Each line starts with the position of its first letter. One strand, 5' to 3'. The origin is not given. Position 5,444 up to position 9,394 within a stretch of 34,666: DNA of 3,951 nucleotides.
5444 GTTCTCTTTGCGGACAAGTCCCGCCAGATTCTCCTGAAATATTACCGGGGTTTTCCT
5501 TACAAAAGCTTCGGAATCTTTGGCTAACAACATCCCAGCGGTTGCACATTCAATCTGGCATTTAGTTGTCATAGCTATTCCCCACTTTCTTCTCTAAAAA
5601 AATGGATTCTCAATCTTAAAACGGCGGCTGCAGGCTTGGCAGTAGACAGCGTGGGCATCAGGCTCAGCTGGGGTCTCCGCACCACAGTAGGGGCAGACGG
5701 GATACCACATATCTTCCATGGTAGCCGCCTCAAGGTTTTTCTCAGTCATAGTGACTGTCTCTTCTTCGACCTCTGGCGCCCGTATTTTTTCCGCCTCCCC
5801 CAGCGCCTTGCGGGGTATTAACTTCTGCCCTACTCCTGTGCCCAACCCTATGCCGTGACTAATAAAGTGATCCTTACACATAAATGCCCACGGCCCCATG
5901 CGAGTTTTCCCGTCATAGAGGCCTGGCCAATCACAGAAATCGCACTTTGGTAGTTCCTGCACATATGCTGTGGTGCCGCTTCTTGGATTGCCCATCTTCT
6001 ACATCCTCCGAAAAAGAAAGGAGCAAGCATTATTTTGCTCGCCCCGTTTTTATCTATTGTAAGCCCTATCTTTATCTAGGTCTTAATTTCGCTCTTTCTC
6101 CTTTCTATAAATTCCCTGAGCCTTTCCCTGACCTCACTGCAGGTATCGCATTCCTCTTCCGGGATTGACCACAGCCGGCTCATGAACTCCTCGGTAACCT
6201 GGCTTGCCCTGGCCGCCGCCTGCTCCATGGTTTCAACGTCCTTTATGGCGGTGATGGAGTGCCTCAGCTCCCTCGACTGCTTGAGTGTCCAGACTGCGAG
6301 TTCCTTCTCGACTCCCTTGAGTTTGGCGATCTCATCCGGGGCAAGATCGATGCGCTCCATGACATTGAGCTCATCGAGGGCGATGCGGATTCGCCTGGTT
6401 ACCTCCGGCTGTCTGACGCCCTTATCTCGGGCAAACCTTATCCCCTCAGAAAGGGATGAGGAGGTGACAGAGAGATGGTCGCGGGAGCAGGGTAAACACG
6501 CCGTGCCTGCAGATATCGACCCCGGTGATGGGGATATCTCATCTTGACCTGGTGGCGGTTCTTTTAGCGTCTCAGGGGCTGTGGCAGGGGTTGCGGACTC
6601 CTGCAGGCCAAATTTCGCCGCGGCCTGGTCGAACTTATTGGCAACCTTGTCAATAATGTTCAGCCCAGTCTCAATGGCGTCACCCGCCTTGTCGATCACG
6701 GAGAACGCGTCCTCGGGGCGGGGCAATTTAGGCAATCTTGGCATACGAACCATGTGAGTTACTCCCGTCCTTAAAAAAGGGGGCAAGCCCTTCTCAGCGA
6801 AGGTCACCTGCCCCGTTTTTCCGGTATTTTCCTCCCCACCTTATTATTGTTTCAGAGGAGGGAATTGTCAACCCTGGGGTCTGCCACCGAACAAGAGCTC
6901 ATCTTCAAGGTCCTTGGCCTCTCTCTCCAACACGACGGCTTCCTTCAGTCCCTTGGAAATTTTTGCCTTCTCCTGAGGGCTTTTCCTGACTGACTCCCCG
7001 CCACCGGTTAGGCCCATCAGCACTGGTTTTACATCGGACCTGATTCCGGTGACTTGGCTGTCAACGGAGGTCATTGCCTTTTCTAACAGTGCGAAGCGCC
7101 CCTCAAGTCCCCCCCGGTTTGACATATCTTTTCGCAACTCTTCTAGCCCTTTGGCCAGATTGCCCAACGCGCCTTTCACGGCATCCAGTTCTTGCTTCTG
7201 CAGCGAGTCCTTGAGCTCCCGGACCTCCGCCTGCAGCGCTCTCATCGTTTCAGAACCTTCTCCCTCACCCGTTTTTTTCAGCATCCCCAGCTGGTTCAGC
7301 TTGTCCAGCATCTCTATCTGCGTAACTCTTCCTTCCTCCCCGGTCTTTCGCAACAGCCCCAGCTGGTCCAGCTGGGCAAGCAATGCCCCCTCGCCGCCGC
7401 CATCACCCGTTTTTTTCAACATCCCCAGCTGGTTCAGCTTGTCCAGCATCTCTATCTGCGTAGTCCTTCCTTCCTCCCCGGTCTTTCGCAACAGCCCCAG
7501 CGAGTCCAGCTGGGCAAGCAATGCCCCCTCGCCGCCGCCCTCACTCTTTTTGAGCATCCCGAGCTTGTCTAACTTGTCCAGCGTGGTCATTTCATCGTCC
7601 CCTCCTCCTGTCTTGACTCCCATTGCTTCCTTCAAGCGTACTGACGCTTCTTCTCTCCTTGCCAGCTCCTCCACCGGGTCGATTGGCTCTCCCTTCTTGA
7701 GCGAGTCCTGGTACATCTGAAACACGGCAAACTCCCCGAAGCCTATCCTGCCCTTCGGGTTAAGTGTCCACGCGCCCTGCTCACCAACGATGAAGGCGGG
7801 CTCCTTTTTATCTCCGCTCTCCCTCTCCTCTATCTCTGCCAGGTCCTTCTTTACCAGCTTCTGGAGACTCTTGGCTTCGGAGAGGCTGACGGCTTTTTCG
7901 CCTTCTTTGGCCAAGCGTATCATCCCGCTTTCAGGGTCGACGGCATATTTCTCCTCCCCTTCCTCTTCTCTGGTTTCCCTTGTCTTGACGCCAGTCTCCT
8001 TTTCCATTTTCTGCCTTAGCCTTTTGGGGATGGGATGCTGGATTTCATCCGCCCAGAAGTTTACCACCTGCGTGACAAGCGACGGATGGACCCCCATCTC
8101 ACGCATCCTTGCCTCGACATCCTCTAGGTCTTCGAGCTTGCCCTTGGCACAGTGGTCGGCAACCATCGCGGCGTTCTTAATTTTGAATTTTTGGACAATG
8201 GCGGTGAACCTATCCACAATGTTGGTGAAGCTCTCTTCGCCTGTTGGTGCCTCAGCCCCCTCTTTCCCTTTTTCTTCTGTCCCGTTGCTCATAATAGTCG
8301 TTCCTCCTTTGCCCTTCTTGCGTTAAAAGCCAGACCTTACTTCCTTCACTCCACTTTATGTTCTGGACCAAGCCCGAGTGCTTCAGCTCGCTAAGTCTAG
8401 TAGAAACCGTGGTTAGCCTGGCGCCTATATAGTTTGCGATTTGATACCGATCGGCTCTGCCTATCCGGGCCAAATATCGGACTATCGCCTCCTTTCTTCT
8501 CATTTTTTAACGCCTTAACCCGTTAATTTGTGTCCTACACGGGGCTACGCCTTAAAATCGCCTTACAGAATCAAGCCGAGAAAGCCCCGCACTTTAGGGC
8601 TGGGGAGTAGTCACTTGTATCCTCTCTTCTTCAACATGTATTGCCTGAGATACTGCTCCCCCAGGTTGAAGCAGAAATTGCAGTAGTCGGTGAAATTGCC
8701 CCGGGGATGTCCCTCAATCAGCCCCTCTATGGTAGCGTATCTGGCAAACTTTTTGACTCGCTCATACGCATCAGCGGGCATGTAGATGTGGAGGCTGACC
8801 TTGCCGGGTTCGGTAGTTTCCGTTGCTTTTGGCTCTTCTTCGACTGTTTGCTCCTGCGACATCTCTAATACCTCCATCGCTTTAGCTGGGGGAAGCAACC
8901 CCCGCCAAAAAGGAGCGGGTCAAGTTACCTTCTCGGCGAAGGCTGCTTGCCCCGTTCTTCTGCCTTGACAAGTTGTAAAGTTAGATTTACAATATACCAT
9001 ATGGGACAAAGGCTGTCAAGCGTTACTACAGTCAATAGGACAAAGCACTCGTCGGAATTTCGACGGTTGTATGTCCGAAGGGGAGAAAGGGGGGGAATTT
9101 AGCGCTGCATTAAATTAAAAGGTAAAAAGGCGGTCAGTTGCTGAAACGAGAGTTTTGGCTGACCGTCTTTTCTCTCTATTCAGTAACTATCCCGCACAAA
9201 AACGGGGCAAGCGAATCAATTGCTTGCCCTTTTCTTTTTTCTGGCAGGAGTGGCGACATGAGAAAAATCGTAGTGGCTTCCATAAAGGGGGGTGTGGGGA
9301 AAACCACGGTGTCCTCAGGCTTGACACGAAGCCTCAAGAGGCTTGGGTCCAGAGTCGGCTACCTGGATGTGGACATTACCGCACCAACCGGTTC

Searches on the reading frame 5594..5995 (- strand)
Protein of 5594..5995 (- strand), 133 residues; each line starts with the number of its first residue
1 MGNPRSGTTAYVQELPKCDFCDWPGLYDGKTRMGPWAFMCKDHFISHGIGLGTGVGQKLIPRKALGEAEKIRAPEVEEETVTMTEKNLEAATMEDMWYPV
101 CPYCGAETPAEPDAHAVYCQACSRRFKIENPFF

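Call 15: search_protein_families(library=pfam, proteins=[window:5594-5995:-], max_evalue=0.01)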
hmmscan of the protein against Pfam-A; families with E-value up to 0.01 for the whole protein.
window:5594-5995:- (133 aa): 0 families

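Call 37: search_protein_families(library=phrogs, proteins=[window:5594-5995:-], max_evalue=0.01)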
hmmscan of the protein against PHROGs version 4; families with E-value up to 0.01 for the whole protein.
window:5594-5995:- (133 aa): 2 families
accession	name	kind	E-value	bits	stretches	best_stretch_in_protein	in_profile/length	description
phrog_23287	-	unknown function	7.7e-19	69.2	1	9-67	4-69/104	-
phrog_29767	-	unknown function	1.2e-08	36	1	14-70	22-83/86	-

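Call 65: search_protein_families(library=ncbifam, proteins=[window:5594-5995:-], max_evalue=0.01)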
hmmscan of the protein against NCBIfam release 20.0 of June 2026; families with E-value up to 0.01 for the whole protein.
window:5594-5995:- (133 aa): 0 families

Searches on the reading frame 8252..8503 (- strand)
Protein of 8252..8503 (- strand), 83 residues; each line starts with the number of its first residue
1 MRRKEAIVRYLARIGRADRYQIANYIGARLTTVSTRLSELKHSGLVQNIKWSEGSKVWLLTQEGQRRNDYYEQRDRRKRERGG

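Call 15: search_protein_families(library=pfam, proteins=[window:8252-8503:-], max_evalue=0.01)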
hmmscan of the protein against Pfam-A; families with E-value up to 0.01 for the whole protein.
window:8252-8503:- (83 aa): 1 family
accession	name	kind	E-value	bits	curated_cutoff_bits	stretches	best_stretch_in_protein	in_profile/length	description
PF13545.12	HTH_Crp_2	-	2e-05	24.9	27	1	18-47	24-53/70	Crp-like helix-turn-helix domain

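Call 65: search_protein_families(library=ncbifam, proteins=[window:8252-8503:-], max_evalue=0.01)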
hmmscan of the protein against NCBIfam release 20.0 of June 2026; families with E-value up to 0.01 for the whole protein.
window:8252-8503:- (83 aa): 5 families
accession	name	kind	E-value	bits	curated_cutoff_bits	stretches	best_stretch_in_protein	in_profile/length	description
TIGR01884.1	cas_HTH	subfamily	8.8e-05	22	60.2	1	3-50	143-190/202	CRISPR-associated CARF protein Csa3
NF008273.0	PRK11050.1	equivalog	0.00038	20.2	153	1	5-72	43-106/156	manganese-binding transcriptional regulator MntR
NF033788.1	HTH_metalloreg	subfamily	0.00086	19.1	55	1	6-49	15-58/77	metalloregulator ArsR/SmtB family transcription factor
NF045989.1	TransRegFnrLRhodb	equivalog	0.0055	15.9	300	1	19-47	188-216/245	transcriptional regulator FnrL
NF007753.1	PRK10434.1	equivalog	0.0092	15.6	350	1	2-47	5-50/253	glucitol operon DNA-binding transcriptional repressor SrlR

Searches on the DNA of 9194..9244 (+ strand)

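Call 39: build_rna_model(alignment_id=A4, structure=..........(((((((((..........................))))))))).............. )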
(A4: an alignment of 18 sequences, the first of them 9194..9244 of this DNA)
Model R1 built from alignment A4 (18 sequences, 68 columns); structure: as given.
model positions 54; base pairs 9; branch points 0; effective number of sequences 15.68; information 1.028 bits per position. Calibrated on 0.2 Mb of random sequence (short: E-values are rough).
structure used (alignment columns):
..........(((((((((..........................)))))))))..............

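Call 40: search_with_rna_model(model_id=R1, sources=[window, L005, L007, L008, L009, L010, L011, L012, L013, L014, L015, L016, L017, L018, L019, L020, L021, L022, L023, L024, L025, L026, L027, L028, L029, L044, L096, L097, L098, L099, L109, L110, L114, L115, L145, L147], max_evalue=1, make_alignment=true)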
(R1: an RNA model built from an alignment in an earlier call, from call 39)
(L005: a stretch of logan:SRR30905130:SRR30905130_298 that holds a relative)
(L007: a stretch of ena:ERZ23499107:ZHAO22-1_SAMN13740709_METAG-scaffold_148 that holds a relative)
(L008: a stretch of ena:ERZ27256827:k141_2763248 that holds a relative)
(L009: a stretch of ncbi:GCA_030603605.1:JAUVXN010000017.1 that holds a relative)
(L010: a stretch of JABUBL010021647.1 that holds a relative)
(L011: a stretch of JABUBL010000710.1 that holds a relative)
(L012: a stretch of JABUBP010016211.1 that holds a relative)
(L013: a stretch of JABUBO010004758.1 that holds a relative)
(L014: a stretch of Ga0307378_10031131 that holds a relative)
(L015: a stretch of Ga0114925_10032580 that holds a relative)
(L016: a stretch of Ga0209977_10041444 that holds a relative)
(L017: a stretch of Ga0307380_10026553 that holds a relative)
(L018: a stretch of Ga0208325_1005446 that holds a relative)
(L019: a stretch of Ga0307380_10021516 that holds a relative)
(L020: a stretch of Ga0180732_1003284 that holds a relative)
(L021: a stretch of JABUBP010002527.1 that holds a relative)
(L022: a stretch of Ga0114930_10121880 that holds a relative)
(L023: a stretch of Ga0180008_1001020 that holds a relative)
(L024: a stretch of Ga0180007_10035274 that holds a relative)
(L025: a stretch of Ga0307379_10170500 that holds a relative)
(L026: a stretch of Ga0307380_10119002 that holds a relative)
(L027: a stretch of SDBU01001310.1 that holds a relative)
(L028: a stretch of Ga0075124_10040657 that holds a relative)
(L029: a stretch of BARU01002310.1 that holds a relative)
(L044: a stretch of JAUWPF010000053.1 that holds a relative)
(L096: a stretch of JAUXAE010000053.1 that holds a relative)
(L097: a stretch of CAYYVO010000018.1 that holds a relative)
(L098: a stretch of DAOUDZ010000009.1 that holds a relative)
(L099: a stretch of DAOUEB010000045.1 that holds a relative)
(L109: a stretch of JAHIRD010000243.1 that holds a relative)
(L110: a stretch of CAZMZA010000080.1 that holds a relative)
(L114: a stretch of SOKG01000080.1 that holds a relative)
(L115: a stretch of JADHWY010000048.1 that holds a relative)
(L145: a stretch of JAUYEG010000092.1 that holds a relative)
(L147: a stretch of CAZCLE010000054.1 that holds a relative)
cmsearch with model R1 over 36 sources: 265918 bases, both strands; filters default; matches with E-value up to 1: 89.
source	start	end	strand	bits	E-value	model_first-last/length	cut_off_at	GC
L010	279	329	+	64.4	9.3e-12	1-54/54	no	0.45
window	16418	16468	+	63.4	1.6e-11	1-54/54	no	0.41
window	20774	20839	+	62.8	2.2e-11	1-54/54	no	0.56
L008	5923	5988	+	62.5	2.5e-11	1-54/54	no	0.53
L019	4399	4464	+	62.5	2.5e-11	1-54/54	no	0.53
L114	5408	5458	-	60.4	7.6e-11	1-54/54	no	0.43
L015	390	439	+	59.6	1.2e-10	1-54/54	no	0.48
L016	692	741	+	59.6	1.2e-10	1-54/54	no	0.48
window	9194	9244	+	59.4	1.3e-10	1-54/54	no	0.45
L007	4981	5028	+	59.2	1.5e-10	1-54/54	no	0.52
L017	4079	4144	+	58.9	1.7e-10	1-54/54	no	0.58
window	6006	6055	-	58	2.8e-10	1-54/54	no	0.42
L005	9942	9991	+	57.6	3.3e-10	1-54/54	no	0.46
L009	14933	15000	+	57.6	3.5e-10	1-54/54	no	0.59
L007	4757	4804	-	57.5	3.7e-10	1-54/54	no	0.5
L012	488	537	+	56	7.8e-10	1-54/54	no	0.52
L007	6922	6980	+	55.5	1e-09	1-54/54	no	0.54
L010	1597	1657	-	54.6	1.7e-09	1-54/54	no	0.54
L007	7696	7742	+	54.3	1.9e-09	1-54/54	no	0.45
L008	1323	1372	+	54.3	1.9e-09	1-54/54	no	0.5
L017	6495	6544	+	54.3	1.9e-09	1-54/54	no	0.5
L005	3051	3109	-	54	2.3e-09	1-54/54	no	0.58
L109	1521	1586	-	52.2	5.9e-09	1-54/54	no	0.48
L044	1736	1803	+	52.2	6e-09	1-54/54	no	0.51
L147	3594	3661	+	51.8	7.3e-09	1-54/54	no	0.56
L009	8469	8529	+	51.8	7.4e-09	1-54/54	no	0.54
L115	1021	1070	-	51.7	7.6e-09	1-54/54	no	0.5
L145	295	358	+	50.8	1.2e-08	1-54/54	no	0.56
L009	2233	2282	+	50.3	1.6e-08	1-54/54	no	0.44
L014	5153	5219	+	50.3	1.6e-08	1-54/54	no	0.52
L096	717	782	+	49.8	2.1e-08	1-54/54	no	0.58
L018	2493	2540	+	48.5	4e-08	1-54/54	no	0.44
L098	3148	3196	+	48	5.3e-08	1-54/54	no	0.45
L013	809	859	+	47.4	7.4e-08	1-54/54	no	0.45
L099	4152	4216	-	46.8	1e-07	1-54/54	no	0.58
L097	4102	4165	+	46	1.5e-07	1-54/54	no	0.58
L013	2240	2289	+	45.8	1.7e-07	1-54/54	no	0.5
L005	3285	3340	+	45.4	2.1e-07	1-54/54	no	0.52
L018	210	262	+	43.7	5.3e-07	1-54/54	no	0.51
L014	769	820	+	42.2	1.2e-06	1-54/54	no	0.44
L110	4861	4906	-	37.1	1.7e-05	1-54/54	no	0.43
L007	4978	5024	-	36.6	2.2e-05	1-54/54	no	0.47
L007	4761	4808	+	36.1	2.9e-05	1-54/54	no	0.48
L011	181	235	+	35.9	3.2e-05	1-54/54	no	0.51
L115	1025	1074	+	35.3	4.3e-05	1-54/54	no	0.44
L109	1525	1590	+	35.3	4.4e-05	1-54/54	no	0.5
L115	3172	3217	-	35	5.2e-05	1-54/54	no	0.52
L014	5149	5215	-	34.5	6.5e-05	1-54/54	no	0.51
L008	5919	5984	-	33.4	0.00012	1-54/54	no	0.5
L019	4395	4460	-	33.4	0.00012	1-54/54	no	0.5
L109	1795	1843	+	32.4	0.0002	1-54/54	no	0.55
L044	1732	1799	-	32.4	0.0002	1-54/54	no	0.53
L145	291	354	-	32.1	0.00024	1-54/54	no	0.56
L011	7439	7487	+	31.9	0.00026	1-54/54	no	0.53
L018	2489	2536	-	30.8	0.00046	1-54/54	no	0.42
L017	4078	4140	-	30.1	0.00068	1-54/54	no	0.56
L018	203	258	-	29.9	0.00076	1-54/54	no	0.46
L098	3151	3192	-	29.7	0.00083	1-54/54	no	0.48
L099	4156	4220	+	29.1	0.0012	1-54/54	no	0.55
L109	1791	1839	-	28.5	0.0016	1-54/54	no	0.51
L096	716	778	-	28.2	0.0019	1-54/54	no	0.57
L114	5412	5461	+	27.4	0.0028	1-54/54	no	0.44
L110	4865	4910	+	26.4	0.0048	1-54/54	no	0.41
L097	4101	4161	-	26.3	0.005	1-54/54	no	0.56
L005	3289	3326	-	25.3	0.0087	11-46/54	no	0.61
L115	3176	3224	+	24.6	0.012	1-54/54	no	0.49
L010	1611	1653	+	24.1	0.016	11-46/54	no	0.63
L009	2229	2278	-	23.5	0.022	1-54/54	no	0.44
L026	315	365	-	22.9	0.029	1-54/54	no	0.49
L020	7904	7949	-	22.1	0.046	1-54/54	no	0.48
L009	14929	14996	-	22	0.049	1-54/54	no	0.6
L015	395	425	-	21.7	0.056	11-45/54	no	0.52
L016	697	727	-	21.7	0.056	11-45/54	no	0.52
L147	3599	3646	-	21.3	0.07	11-45/54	no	0.58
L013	806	855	-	21.1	0.076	1-54/54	no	0.42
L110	308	332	+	20.2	0.13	11-42/54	no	0.64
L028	371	425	-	18.9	0.25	1-54/54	no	0.45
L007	7690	7740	-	18.1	0.39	1-54/54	no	0.39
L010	280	325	-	18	0.39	1-54/54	no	0.41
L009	8473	8515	-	17.1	0.65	11-46/54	no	0.63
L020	7907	7951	+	17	0.67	1-54/54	no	0.47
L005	9942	9987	-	16.7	0.81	1-54/54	no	0.43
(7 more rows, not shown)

Alignment A5: 89 matches aligned to the model, 111 columns, each read 5' to 3' on its own strand. Consensus structure (alignment columns), stored with it:
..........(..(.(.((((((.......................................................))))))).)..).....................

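Call 48: search_with_rna_model(model_id=R1, sources=[L030, L031, L032, L033, L034, L035, L036, L037, L038, L039, L040, L041, L042, L043, L045, L046, L047, L048, L049, L050, L051, L052, L053, L054, L055, L056, L057, L058, L059, L060, L061, L062, L063, L064, L065, L066, L067, L068, L069, L070, L071, L072, L073, L074, L075, L076, L077, L078, L079, L080, L081, L082, L083, L084, L085, L086, L087, L088, L089, L090, L091, L092, L093, L094, L095, L098, L100, L101, L102, L103, L104, L105, L106, L107, L108, L111, L112, L113, L116, L117, L118, L119, L120, L121, L122, L123, L124, L125, L126, L127, L128, L129, L130, L131, L132, L133, L134, L135, L136, L137], max_evalue=0.001)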
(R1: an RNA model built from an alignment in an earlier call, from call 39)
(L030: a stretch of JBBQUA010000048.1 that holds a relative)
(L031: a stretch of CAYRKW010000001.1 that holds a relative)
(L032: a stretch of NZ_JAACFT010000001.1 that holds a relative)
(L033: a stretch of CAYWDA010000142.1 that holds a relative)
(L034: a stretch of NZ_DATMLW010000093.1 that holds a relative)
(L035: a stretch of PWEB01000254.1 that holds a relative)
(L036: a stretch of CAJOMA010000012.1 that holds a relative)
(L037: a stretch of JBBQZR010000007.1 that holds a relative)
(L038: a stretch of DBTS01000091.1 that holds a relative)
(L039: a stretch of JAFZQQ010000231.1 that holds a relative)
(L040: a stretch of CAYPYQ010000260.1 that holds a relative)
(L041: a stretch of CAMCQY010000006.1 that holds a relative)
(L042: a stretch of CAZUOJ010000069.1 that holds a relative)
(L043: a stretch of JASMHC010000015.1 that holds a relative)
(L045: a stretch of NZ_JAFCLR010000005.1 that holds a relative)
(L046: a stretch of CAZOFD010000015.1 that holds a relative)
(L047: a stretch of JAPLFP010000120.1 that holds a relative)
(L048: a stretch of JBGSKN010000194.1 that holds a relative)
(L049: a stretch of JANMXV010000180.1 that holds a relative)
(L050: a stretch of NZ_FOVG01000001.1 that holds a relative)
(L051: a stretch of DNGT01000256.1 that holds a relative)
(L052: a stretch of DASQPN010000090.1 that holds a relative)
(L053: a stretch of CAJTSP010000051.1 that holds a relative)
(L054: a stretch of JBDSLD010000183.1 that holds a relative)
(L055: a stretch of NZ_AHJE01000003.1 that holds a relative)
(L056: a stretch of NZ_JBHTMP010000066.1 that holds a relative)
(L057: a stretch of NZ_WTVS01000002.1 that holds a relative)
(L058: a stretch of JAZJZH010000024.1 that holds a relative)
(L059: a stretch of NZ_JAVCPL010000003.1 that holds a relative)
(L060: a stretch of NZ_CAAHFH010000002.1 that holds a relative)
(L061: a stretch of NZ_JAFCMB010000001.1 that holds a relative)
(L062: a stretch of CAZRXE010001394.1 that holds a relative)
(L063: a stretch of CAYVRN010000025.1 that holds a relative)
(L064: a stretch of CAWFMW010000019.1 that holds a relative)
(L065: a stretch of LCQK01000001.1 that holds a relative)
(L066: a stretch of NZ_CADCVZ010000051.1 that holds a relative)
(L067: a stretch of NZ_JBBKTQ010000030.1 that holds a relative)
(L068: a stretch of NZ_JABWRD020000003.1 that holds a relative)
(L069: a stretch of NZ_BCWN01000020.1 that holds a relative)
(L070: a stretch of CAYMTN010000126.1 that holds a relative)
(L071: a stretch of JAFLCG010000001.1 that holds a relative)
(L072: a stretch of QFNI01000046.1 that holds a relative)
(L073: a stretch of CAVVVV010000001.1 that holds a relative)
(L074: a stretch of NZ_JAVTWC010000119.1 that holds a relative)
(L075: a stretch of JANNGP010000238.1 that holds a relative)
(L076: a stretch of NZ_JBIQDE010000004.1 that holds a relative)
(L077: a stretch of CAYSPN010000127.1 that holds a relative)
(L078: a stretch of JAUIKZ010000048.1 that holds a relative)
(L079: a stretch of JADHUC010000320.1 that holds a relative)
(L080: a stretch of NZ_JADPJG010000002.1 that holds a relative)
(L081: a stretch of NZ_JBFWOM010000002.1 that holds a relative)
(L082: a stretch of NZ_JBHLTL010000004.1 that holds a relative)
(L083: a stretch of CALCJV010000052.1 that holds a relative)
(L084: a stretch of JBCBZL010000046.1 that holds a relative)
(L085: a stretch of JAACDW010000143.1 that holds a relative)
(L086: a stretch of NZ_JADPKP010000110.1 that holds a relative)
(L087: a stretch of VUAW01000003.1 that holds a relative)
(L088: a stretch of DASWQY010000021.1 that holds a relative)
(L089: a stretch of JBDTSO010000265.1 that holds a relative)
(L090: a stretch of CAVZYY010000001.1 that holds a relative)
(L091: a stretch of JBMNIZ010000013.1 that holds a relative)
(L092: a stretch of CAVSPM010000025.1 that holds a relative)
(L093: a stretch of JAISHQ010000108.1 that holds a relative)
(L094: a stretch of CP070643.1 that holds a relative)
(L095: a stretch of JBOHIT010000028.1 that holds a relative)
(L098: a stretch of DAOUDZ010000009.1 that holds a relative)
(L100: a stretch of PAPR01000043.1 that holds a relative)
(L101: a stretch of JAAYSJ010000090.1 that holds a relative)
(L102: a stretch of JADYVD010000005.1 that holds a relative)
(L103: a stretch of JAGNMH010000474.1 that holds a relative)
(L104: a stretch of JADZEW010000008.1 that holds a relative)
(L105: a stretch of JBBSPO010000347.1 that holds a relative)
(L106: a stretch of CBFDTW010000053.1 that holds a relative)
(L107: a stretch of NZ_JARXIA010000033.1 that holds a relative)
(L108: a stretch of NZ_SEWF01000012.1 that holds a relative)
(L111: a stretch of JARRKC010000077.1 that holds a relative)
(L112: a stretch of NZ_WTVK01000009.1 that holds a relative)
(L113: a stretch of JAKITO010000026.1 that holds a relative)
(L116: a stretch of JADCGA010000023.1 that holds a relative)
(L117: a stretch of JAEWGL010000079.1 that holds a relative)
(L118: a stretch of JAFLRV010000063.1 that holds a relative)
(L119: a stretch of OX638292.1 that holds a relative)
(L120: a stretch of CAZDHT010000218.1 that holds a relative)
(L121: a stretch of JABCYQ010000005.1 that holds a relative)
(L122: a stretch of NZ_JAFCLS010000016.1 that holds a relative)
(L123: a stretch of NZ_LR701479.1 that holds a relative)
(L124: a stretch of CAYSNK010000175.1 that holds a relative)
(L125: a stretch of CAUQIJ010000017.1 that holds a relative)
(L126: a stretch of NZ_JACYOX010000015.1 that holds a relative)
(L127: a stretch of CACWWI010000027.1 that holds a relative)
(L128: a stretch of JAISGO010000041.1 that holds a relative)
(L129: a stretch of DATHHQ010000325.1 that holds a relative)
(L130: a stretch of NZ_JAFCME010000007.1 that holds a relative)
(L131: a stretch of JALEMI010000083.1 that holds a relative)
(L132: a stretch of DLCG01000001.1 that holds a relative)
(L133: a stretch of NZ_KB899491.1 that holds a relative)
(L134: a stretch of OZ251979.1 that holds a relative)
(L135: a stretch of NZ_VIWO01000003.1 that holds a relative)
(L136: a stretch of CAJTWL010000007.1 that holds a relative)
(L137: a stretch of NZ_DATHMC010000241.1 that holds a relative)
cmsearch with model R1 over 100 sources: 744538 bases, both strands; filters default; matches with E-value up to 0.001: 16.
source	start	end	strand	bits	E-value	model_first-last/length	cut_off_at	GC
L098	3148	3196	+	48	1.5e-07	1-54/54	no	0.45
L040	2071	2118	-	39.9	1.1e-05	1-54/54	no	0.5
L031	5701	5749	+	39.1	1.6e-05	1-54/54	no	0.59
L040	2075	2122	+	37.7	3.5e-05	1-54/54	no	0.48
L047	2045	2090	+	37.2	4.4e-05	1-54/54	no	0.5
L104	3637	3682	-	36.7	5.7e-05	1-54/54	no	0.52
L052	175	222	-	34.9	0.00015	1-54/54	no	0.58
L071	1853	1899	+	34.7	0.00017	1-54/54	no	0.6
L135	7738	7784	+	34.4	0.00019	1-54/54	no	0.57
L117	4562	4610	+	34.3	0.0002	1-54/54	no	0.61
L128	4158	4198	+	34.1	0.00023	1-54/54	no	0.56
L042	3878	3927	+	34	0.00024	1-54/54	no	0.46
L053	1777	1812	+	33.1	0.00039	11-50/54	no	0.53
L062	4971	5019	+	32.8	0.00045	1-54/54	no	0.53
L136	2363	2416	+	31.9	0.00074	1-54/54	no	0.35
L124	329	378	-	31.8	0.00076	1-54/54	no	0.56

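Call 95: search_with_rna_model(model_id=R1, sources=[L149, L150, L151, L152, L153, L154, L155, L156, L157, L158, L159, L160, L161, L162, L163], max_evalue=0.001)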
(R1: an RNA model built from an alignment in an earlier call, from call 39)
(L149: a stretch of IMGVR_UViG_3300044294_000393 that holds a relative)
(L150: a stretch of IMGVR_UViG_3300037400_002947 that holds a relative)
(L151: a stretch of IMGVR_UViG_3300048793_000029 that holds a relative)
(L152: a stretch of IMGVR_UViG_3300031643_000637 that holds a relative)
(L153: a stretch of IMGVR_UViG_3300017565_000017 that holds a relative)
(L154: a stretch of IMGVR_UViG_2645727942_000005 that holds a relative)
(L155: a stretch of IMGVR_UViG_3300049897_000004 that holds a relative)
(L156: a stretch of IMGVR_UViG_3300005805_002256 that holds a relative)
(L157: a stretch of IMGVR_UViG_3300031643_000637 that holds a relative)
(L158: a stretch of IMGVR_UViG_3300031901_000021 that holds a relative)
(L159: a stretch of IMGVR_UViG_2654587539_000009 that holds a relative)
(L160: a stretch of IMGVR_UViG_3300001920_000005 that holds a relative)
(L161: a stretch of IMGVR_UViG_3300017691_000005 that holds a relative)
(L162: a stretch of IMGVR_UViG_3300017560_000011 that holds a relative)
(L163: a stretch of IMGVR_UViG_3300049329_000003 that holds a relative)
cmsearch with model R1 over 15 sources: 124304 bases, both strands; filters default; matches with E-value up to 0.001: 7.
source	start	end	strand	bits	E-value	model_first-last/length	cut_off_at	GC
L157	258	323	-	63.2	8.2e-12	1-54/54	no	0.55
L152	12933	12999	+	56.9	2.3e-10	1-54/54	no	0.54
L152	12704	12752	-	49.4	1.2e-08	1-54/54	no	0.41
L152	6820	6874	-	33.7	4.8e-05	1-54/54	no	0.45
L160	14271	14315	-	31.3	0.00017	1-54/54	no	0.56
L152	12709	12756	+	30.7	0.00023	1-54/54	no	0.44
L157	262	327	+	29.5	0.00043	1-54/54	no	0.52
